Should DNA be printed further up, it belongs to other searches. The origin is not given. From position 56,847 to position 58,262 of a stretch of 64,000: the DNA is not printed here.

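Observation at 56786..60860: PEP-CTERM protein flanked by paralogous nucleotidyltransferase-like modules, one fused to a priming sugar phosphotransferase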

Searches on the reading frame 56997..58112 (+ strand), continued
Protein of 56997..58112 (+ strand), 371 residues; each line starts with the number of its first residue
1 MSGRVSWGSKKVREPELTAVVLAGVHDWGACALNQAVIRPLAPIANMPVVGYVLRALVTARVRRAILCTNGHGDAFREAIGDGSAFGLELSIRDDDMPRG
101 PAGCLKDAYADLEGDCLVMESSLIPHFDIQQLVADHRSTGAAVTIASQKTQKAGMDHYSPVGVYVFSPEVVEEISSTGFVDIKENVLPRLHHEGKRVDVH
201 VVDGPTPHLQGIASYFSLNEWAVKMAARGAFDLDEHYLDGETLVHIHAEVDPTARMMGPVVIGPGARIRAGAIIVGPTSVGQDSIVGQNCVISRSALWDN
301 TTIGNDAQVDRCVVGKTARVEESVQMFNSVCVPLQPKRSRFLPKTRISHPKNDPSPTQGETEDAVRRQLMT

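Call 30: find_homologous_proteins(query=window:56997-58112:+)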
Query window:56997-58112:+ (371 aa): 91 proteins with E <= 0.001 among 8000 candidates.
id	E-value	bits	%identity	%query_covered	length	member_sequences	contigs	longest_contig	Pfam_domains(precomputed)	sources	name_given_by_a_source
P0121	3.3e-249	844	100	100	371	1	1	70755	PF00483.30,PF00132.31,PF25087.2,PF25084.2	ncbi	-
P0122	1.1e-152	526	65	96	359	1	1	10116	PF00483.30,PF00132.31,PF25087.2,PF25084.2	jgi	jgi:NDP-sugar pyrophosphorylase family protein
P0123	4.8e-110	386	53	87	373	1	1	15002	PF00483.30,PF25087.2,PF25084.2,PF12804.14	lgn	-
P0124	6.5e-109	382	49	94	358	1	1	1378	PF00483.30,PF00132.31,PF25087.2,PF25084.2,PF12804.14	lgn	-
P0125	6.4e-107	376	51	87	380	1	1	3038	PF00483.30,PF00132.31,PF25087.2,PF25084.2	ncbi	-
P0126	2.9e-102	360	50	86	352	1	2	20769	PF00483.30,PF00132.31,PF25087.2,PF25084.2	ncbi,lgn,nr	ncbi:MAG: NDP-sugar synthase [Phycisphaerales bacterium]|nr:NDP-sugar synthase [Phycisphaerales bact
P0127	5.7e-102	359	48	88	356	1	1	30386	PF00483.30,PF25087.2,PF25084.2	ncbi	-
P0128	2.3e-101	357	51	87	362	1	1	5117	PF00132.31,PF25087.2,PF25084.2,PF24894.2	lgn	-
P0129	6.8e-100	352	50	89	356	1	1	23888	PF25087.2,PF25084.2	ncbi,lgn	-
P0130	1.1e-97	345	49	88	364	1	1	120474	PF00483.30,PF00132.31,PF25087.2,PF25084.2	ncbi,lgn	-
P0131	3.4e-96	340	46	91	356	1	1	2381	PF00483.30,PF25087.2,PF25084.2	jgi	jgi:NDP-sugar pyrophosphorylase family protein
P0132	1.8e-95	338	44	92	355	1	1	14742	PF00483.30,PF00132.31,PF25087.2,PF25084.2,PF12804.14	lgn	-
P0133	2.3e-95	338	47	85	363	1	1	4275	PF00483.30,PF00132.31,PF25087.2,PF25084.2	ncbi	-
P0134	1.8e-92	328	45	93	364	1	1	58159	PF00483.30,PF25087.2,PF25084.2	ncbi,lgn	-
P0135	3.0e-83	298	44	85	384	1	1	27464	PF00483.30,PF00132.31,PF25087.2,PF25084.2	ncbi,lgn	-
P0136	1.4e-77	279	43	88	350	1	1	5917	PF00483.30,PF00132.31,PF25087.2,PF25084.2,PF24894.2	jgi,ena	-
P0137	2.2e-77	278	43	87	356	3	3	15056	PF00483.30,PF00132.31,PF25087.2,PF25084.2,PF12804.14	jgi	-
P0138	1.4e-68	249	40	88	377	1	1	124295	PF00483.30,PF00132.31,PF25087.2,PF25084.2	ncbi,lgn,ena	-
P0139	4.9e-68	248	40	85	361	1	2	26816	PF00483.30,PF00132.31,PF25087.2,PF25084.2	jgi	jgi:NDP-sugar pyrophosphorylase family protein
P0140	8.9e-68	247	38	89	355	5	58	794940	PF00483.30,PF00132.31,PF25087.2,PF25084.2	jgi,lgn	jgi:mannose-1-phosphate guanylyltransferase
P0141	9.7e-68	247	37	96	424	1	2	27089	PF00483.30,PF00132.31,PF25087.2,PF25084.2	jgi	jgi:mannose-1-phosphate guanylyltransferase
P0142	4.3e-65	238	36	88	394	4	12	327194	PF00483.30,PF00132.31,PF25087.2,PF25084.2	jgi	-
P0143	8.8e-65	237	40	85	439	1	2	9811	PF00483.30,PF00132.31,PF25087.2,PF25084.2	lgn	-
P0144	1.1e-64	237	40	85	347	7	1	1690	PF00483.30,PF00132.31,PF25087.2,PF25084.2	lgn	-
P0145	1.0e-62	230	39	80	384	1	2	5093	PF00483.30,PF25087.2,PF25084.2,PF12804.14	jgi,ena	-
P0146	1.2e-62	230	37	92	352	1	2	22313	PF00483.30,PF00132.31,PF25087.2,PF25084.2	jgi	jgi:mannose-1-phosphate guanylyltransferase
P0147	1.3e-62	230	36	86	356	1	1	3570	PF00483.30,PF25087.2,PF25084.2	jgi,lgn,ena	-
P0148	1.5e-61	226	35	87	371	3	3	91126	PF00483.30,PF00132.31,PF25087.2,PF25084.2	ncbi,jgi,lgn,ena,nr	ncbi:MAG TPA: NDP-sugar synthase [Phycisphaerae bacterium]|nr:NDP-sugar synthase [Phycisphaerales ba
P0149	1.4e-60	223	38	88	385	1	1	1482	PF00483.30,PF25087.2,PF25084.2,PF12804.14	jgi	jgi:mannose-1-phosphate guanylyltransferase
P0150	6.9e-60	221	34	91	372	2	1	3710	PF00483.30,PF25087.2,PF25084.2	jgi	-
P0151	1.3e-59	220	36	87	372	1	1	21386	PF00483.30,PF00132.31,PF25087.2,PF25084.2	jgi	jgi:NDP-sugar pyrophosphorylase family protein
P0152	1.2e-58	217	37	91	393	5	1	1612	PF00483.30,PF00132.31,PF25087.2,PF25084.2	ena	-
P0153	3.4e-58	215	38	84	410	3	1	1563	PF00483.30,PF00132.31,PF25087.2,PF25084.2,PF24894.2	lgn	-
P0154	9.2e-58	214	35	86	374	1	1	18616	PF00483.30,PF25087.2,PF25084.2,PF12804.14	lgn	-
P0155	2.4e-57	212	37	86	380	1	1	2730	PF00483.30,PF00132.31,PF25087.2,PF25084.2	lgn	-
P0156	1.5e-56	210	37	81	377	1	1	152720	PF00483.30,PF00132.31,PF25087.2,PF25084.2,PF12804.14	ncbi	-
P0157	1.7e-55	206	36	84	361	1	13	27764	PF00483.30,PF00132.31,PF25087.2,PF25084.2,PF24894.2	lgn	-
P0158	1.7e-54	203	38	84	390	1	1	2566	PF00483.30,PF00132.31,PF25087.2,PF25084.2,PF12804.14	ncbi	-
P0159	2.7e-54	202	35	82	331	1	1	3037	PF00483.30,PF00132.31,PF25087.2,PF25084.2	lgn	-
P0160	6.6e-52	195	33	85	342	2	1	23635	PF00483.30,PF00132.31,PF25087.2,PF25084.2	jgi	-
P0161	3.4e-51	192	32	88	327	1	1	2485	PF00483.30,PF00132.31,PF25087.2,PF25084.2,PF12804.14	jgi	jgi:NDP-sugar pyrophosphorylase family protein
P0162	6.1e-51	191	32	91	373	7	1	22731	PF00483.30,PF00132.31,PF25087.2,PF25084.2,PF24894.2,PF12804.14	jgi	jgi:NDP-sugar pyrophosphorylase family protein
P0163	8.2e-51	191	30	92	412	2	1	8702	PF00483.30,PF00132.31,PF25087.2,PF25084.2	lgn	-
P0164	2.8e-48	183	31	87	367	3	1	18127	PF00483.30,PF25087.2,PF25084.2,PF12804.14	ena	-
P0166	2.0e-24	104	28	84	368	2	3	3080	PF00483.30,PF00132.31,PF25087.2,PF25084.2,PF24894.2,PF12804.14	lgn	-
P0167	1.8e-22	98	25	82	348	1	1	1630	PF00483.30,PF16314.12,PF14602.13,PF00132.31,PF25087.2,PF25084.2,PF24894.2,PF12804.14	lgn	-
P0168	9.2e-21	92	29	88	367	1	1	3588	PF00483.30,PF00132.31,PF25087.2,PF25084.2,PF24894.2,PF12804.14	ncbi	-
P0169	6.7e-17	79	27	84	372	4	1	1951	PF00483.30,PF00132.31,PF25087.2,PF25084.2,PF24894.2,PF12804.14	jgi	jgi:mannose-1-phosphate guanylyltransferase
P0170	2.8e-16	77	23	76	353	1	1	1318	PF00483.30,PF14602.13,PF00132.31,PF25087.2,PF25084.2,PF24894.2,PF12804.14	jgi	jgi:mannose-1-phosphate guanylyltransferase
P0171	1.3e-14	72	27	89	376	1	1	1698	PF00483.30,PF00132.31,PF25087.2,PF25084.2,PF24894.2,PF12804.14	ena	-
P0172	1.3e-14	72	26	86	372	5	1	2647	PF00483.30,PF00132.31,PF25087.2,PF25084.2,PF24894.2,PF12804.14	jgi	-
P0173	7.8e-14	69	26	89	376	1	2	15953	PF00483.30,PF00132.31,PF25087.2,PF25084.2,PF24894.2,PF12804.14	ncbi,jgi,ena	-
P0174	7.9e-14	69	26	89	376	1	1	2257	PF00483.30,PF00132.31,PF25087.2,PF25084.2,PF24894.2,PF12804.14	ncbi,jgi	-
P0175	3.4e-13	67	26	86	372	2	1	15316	PF00483.30,PF00132.31,PF25087.2,PF25084.2,PF24894.2,PF12804.14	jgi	jgi:mannose-1-phosphate guanylyltransferase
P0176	6.6e-13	66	24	75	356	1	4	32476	PF00483.30,PF00132.31,PF25087.2,PF25084.2,PF24894.2,PF12804.14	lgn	-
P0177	7.3e-13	66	27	63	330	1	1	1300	PF00483.30,PF00132.31,PF25087.2,PF12804.14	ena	-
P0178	9.5e-13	66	24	78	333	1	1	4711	PF00483.30,PF00132.31,PF25087.2,PF12804.14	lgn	-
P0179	9.8e-13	66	27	83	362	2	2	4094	PF00483.30,PF00132.31,PF25087.2,PF25084.2,PF24894.2,PF12804.14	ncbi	-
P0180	1.1e-12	65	23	85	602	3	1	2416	PF02878.23,PF00483.30,PF00132.31,PF25087.2,PF25084.2,PF24894.2,PF02879.23,PF12804.14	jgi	jgi:mannose-1-phosphate guanylyltransferase/phosphomannomutase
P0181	1.3e-12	65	25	65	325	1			PF00483.30,PF25087.2,PF12804.14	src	-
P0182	1.6e-12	65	26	89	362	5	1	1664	PF00483.30,PF00132.31,PF25087.2,PF25084.2,PF24894.2,PF12804.14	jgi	jgi:mannose-1-phosphate guanylyltransferase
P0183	2.0e-12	65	26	89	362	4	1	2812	PF00483.30,PF00132.31,PF25087.2,PF25084.2,PF24894.2,PF12804.14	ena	-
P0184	2.4e-12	64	26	89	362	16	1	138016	PF00483.30,PF00132.31,PF25087.2,PF25084.2,PF24894.2,PF12804.14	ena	-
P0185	2.8e-12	64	24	76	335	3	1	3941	PF00483.30,PF12804.14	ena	-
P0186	5.6e-12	63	25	80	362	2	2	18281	PF00483.30,PF00132.31,PF25087.2,PF25084.2,PF24894.2,PF12804.14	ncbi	ncbi:MAG: sugar phosphate nucleotidyltransferase [Streptosporangiaceae bacterium]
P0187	1.0e-11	62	26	89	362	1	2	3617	PF00483.30,PF00132.31,PF25087.2,PF25084.2,PF24894.2,PF12804.14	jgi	jgi:mannose-1-phosphate guanylyltransferase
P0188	1.1e-11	62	26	89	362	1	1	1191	PF00483.30,PF00132.31,PF25087.2,PF25084.2,PF24894.2,PF12804.14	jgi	jgi:mannose-1-phosphate guanylyltransferase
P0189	1.5e-11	62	25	89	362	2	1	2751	PF00483.30,PF00132.31,PF25087.2,PF25084.2,PF24894.2,PF12804.14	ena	-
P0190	5.4e-11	60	27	88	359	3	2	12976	PF00483.30,PF00132.31,PF25087.2,PF25084.2,PF24894.2,PF12804.14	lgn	-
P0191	8.4e-11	59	30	79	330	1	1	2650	PF00483.30,PF25087.2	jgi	-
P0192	2.2e-10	58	25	78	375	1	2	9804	PF00483.30,PF00132.31,PF25087.2,PF25084.2,PF12804.14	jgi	jgi:mannose-1-phosphate guanylyltransferase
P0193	3.9e-10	57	25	82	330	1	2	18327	PF00483.30,PF00132.31,PF25087.2,PF25084.2,PF24894.2,PF12804.14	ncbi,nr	ncbi:MAG: NDP-sugar synthase [Candidatus Eremiobacteraeota bacterium]|nr:NDP-sugar synthase [Candida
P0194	4.5e-10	57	25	81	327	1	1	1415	PF00483.30,PF00132.31,PF25087.2,PF25084.2,PF24894.2,PF12804.14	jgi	-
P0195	2.3e-9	55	25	78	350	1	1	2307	PF00483.30,PF00132.31,PF25087.2,PF25084.2,PF24894.2,PF12804.14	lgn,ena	-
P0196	2.5e-9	54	23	65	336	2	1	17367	PF00483.30,PF00132.31,PF25087.2,PF12804.14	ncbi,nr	ncbi:MAG TPA: NDP-sugar synthase [Solirubrobacterales bacterium]|nr:NDP-sugar synthase [Solirubrobac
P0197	5.6e-9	53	25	83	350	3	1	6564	PF00483.30,PF00132.31,PF25087.2,PF25084.2,PF24894.2,PF12804.14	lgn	-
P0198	7.2e-9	53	25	86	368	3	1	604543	PF00483.30,PF00132.31,PF25087.2,PF25084.2,PF24894.2,PF12804.14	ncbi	-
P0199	2.5e-8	51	26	80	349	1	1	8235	PF00483.30,PF00132.31,PF25087.2,PF25084.2,PF24894.2,PF12804.14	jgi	jgi:mannose-1-phosphate guanylyltransferase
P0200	2.9e-8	51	23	66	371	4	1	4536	PF00483.30,PF00132.31,PF25087.2,PF25084.2,PF12804.14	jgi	jgi:mannose-1-phosphate guanylyltransferase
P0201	8.7e-8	49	22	65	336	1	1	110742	PF00483.30,PF00132.31,PF25087.2,PF12804.14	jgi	jgi:mannose-1-phosphate guanylyltransferase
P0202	1.1e-7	49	26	84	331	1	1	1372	PF00483.30,PF00132.31,PF25087.2,PF25084.2,PF24894.2,PF12804.14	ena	-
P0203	2.4e-7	48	25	75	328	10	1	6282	PF00483.30,PF25087.2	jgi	jgi:glucose-1-phosphate thymidylyltransferase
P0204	7.1e-7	46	26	70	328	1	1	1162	PF00483.30,PF00132.31,PF25087.2,PF12804.14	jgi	-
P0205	4.3e-5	41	25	77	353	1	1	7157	PF00483.30,PF25087.2,PF25084.2,PF24894.2,PF12804.14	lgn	-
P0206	5.9e-5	40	24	49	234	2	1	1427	PF00483.30,PF12804.14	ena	-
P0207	1.1e-4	39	26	77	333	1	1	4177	PF00483.30,PF25087.2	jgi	jgi:glucose-1-phosphate thymidylyltransferase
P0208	1.4e-4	39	31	29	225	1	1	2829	PF00483.30,PF12804.14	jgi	jgi:NDP-sugar pyrophosphorylase family protein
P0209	1.4e-4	39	40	20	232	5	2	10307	PF00483.30,PF12804.14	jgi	jgi:glucose-1-phosphate thymidylyltransferase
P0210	1.6e-4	39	29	36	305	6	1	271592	PF00483.30,PF12804.14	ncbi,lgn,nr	ncbi:MAG: NTP transferase domain-containing protein [Methanoregulaceae archaeon]|nr:NTP transferase 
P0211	1.6e-4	39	25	74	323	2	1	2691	PF00483.30,PF25087.2,PF25084.2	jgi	jgi:glucose-1-phosphate thymidylyltransferase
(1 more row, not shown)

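Call 69: predict_structure(alignment_id=A2)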
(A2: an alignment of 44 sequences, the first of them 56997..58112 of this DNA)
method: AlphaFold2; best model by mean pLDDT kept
length: 371 residues; sequences in the alignment: 44
mean_pLDDT: 89.7   pTM: 0.83
mean pLDDT of the five models: 89.7, 89.5, 89.3, 89.0, 89.0
residues with pLDDT >= 90: 295; 70-90: 30; 50-70: 14; < 50: 32
segments of 3 or more residues with pLDDT < 50: 341-353, 355-371
pLDDT, mean of each block of 10 residues (from residue 1): 66 91 81 88 96 96 96 94 96 89 96 96 94 98 98 96 98 96 97 98 93 95 95 93 98 98 98 98 98 97 98 96 96 70 46 46 46 47
secondary structure, 60 per line:
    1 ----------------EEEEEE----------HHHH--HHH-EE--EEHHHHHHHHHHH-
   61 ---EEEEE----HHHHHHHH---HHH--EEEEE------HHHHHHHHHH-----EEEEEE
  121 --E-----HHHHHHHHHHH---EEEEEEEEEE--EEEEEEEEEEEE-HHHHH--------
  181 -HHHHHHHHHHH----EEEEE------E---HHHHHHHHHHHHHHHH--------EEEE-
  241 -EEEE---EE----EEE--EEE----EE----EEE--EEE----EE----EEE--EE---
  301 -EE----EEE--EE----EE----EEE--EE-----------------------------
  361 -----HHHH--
elements in order: E17-22 H33-36 H49-59 E64-68 H73-80 E89-93 H100-109 E115-120 H129-139 E143-152 E155-166 H168-172 H182-192 E197-201 H212-227 E236-239 E242-245 E255-257 E260-262 E273-275 E278-280 E291-293 E308-310 E325-327 H366-369

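Call 74: fold_search(model_id=the predicted structure, library=pdb)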
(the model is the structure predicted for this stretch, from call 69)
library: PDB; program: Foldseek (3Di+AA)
matches with E <= 10: 1652; with E <= 0.001: 620
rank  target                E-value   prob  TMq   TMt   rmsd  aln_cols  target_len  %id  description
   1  8x7s_A                8.2e-20  1.00  0.67  0.64   5.1       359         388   18  Crystal structure of tlr0611 (released 2024-11-27)
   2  8x7s_B                3.9e-19  1.00  0.68  0.64   3.8       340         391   19  Crystal structure of tlr0611 (released 2024-11-27)
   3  7x8k_C                3.9e-19  1.00  0.68  0.71   5.5       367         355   17  Arabidopsis GDP-D-mannose pyrophosphorylase (VTC1) structure (product-bound) (released 2022-05-18)
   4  7x8k_A                7.7e-19  1.00  0.64  0.65   6.8       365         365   18  Arabidopsis GDP-D-mannose pyrophosphorylase (VTC1) structure (product-bound) (released 2022-05-18)
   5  8x7s_C                1.4e-18  1.00  0.68  0.66   4.2       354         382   19  Crystal structure of tlr0611 (released 2024-11-27)
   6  7x8j_A                2.2e-18  1.00  0.66  0.68   5.7       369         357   16  Arabidopsis GDP-D-mannose pyrophosphorylase (VTC1) structure (unliganded) (released 2022-05-18)
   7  7x8k_B                3.6e-18  1.00  0.66  0.67   5.7       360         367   16  Arabidopsis GDP-D-mannose pyrophosphorylase (VTC1) structure (product-bound) (released 2022-05-18)
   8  8yre_D                6.1e-18  1.00  0.65  0.67   5.7       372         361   17  Crystal structure of Arabidopsis VTC1-KJC2 (released 2025-04-02)
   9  8yre_F                2.0e-17  1.00  0.68  0.71   5.0       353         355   17  Crystal structure of Arabidopsis VTC1-KJC2 (released 2025-04-02)
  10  7x8j_B                4.2e-17  1.00  0.63  0.65   6.1       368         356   17  Arabidopsis GDP-D-mannose pyrophosphorylase (VTC1) structure (unliganded) (released 2022-05-18)
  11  7d72_E                8.3e-17  1.00  0.60  0.62   6.6       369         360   20  Cryo-EM structures of human GMPPA/GMPPB complex bound to GDP-Mannose (released 2021-05-05)
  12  8yre_E                1.4e-16  1.00  0.65  0.67   5.6       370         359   16  Crystal structure of Arabidopsis VTC1-KJC2 (released 2025-04-02)
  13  7d72_B                7.7e-16  1.00  0.60  0.56   6.3       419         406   17  Cryo-EM structures of human GMPPA/GMPPB complex bound to GDP-Mannose (released 2021-05-05)
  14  7d73_F                1.3e-15  1.00  0.64  0.68   6.2       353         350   18  Cryo-EM structure of GMPPA/GMPPB complex bound to GTP (State I) (released 2021-05-05)
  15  9hve_E                1.3e-15  1.00  0.66  0.60   5.1       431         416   16  Native human eIF2-eIF2B complex (released 2025-11-19)
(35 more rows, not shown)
